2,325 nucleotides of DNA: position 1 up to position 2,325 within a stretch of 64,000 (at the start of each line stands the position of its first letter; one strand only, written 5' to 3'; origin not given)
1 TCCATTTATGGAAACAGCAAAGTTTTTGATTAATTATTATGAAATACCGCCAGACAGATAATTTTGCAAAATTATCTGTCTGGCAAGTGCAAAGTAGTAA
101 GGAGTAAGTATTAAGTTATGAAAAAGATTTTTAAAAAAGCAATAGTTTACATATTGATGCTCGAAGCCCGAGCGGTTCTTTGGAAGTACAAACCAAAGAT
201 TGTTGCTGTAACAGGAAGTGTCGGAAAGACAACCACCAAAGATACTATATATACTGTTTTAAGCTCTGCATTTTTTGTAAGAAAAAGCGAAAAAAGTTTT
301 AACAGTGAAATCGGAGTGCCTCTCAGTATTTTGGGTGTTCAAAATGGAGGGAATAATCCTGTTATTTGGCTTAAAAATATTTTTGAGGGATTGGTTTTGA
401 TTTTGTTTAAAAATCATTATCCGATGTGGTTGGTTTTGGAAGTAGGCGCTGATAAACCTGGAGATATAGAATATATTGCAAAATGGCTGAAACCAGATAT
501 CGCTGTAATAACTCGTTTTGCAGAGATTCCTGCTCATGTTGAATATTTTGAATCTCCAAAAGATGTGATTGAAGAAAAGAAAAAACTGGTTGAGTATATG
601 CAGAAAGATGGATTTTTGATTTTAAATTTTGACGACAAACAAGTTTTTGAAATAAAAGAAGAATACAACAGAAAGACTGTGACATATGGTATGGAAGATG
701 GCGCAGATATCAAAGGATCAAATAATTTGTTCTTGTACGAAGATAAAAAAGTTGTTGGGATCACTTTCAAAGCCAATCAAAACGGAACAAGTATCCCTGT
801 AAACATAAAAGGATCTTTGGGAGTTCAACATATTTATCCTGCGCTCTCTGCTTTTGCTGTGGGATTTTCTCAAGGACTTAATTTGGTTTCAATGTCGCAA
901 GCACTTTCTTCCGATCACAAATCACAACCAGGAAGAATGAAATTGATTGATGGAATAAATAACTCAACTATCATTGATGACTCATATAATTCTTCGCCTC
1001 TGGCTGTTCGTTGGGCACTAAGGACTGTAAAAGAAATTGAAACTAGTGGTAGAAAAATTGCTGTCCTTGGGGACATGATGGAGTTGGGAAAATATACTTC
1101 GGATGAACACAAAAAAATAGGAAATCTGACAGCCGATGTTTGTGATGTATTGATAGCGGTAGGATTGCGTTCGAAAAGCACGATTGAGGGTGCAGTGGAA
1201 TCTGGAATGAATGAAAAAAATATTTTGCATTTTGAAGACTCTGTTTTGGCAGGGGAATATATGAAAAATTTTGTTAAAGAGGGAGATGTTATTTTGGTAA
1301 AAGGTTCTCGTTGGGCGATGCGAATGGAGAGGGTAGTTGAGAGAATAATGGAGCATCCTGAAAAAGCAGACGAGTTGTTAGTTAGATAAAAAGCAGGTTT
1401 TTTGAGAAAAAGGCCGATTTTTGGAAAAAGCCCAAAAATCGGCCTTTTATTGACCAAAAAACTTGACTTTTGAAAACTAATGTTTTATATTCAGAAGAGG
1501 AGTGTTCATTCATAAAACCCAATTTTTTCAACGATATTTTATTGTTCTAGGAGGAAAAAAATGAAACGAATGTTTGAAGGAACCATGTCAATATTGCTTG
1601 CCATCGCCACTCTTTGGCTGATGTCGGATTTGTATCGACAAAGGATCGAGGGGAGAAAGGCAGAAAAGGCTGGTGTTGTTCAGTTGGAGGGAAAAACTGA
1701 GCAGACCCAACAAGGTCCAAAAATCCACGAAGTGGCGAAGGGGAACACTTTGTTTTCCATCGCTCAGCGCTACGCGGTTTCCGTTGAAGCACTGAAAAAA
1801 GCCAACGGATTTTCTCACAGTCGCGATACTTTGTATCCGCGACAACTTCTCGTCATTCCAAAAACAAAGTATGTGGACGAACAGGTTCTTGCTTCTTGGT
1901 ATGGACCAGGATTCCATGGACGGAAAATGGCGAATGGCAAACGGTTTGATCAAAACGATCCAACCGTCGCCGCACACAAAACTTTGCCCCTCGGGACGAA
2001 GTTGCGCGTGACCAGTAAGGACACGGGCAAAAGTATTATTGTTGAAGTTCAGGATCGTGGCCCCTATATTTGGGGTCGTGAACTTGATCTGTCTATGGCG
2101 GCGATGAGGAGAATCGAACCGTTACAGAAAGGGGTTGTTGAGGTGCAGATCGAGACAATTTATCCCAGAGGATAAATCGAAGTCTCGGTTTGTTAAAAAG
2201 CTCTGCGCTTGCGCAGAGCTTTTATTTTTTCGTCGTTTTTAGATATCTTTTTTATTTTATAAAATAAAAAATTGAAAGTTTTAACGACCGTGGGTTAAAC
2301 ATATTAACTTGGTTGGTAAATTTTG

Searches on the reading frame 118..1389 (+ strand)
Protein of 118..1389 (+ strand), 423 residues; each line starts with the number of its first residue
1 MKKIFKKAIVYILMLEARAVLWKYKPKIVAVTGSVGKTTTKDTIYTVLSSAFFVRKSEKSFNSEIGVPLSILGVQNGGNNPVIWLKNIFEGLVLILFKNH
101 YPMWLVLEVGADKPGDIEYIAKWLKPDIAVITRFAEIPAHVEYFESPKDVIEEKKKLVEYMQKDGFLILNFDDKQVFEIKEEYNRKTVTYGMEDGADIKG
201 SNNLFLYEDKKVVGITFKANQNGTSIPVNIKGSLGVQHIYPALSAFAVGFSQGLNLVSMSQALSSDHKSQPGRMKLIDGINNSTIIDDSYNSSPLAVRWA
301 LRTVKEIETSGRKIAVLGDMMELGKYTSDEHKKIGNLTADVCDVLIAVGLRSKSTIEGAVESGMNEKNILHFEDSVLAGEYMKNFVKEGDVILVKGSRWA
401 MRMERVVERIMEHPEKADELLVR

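Call 47: find_encoding_contigs(protein=window:118-1389:+, flank=10000, max_places=1)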
Protein window:118-1389:+ (423 aa): 13 contigs read that carry it; 1 place shown.
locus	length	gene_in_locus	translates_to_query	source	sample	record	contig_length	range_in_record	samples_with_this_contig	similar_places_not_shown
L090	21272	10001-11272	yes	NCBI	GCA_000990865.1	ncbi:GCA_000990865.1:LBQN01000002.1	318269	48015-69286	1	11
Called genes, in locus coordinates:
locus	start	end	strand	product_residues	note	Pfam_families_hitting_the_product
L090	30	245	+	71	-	-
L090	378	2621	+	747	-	PF00005:ABC_tran (faint), PF02463:SMC_N, PF13175:AAA_15 (faint), PF13476:AAA_23, PF13304:AAA_21 (weak)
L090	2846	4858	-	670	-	PF08206:OB_RNB (weak), PF17876:CSD2, PF00773:RNB, PF00575:S1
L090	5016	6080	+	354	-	-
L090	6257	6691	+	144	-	PF02381:MraZ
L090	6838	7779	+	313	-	PF01795:Methyltransf_5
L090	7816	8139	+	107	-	-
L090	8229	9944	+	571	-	PF03717:PBP_dimer, PF00905:Transpeptidase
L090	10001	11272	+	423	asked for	PF08245:Mur_ligase_M, PF02875:Mur_ligase_C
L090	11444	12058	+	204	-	PF01476:LysM, PF03330:DPBB_1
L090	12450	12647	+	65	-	-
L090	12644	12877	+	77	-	-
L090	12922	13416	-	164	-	PF13527:Acetyltransf_9 (weak)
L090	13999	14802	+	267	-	-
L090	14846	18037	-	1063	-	PF02811:PHP, PF07733:DNA_pol3_alpha, PF17657:DNA_pol3_finger, PF14579:HHH_6, PF01336:tRNA_anti-codon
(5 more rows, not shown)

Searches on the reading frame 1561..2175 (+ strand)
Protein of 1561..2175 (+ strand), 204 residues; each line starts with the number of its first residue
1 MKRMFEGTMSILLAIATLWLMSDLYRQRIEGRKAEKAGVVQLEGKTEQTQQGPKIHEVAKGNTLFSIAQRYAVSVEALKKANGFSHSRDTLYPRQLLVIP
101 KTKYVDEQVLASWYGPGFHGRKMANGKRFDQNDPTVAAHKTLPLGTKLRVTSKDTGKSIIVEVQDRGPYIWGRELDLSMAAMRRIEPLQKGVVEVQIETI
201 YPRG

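Call 40: search_protein_families(library=pfam, proteins=[window:1561-2175:+], max_evalue=0.01)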
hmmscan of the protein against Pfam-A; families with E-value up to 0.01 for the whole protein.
window:1561-2175:+ (204 aa): 4 families
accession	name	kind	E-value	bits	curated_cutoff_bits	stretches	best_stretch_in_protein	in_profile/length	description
PF03330.24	DPBB_1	-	1.3e-19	70.6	28.8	1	108-197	3-83/83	Lytic transglycolase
PF01476.26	LysM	-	7.8e-12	45.4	20.9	1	56-100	1-43/43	LysM domain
PF23473.1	LysM3_LYK4_5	-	0.0015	19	29.3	1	58-100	7-47/48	LYK4/5 LysM3 domain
PF23446.1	LysM1_NFP_LYK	-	0.0023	19.2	36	1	62-100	16-54/60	NFP/LYK LysM1 domain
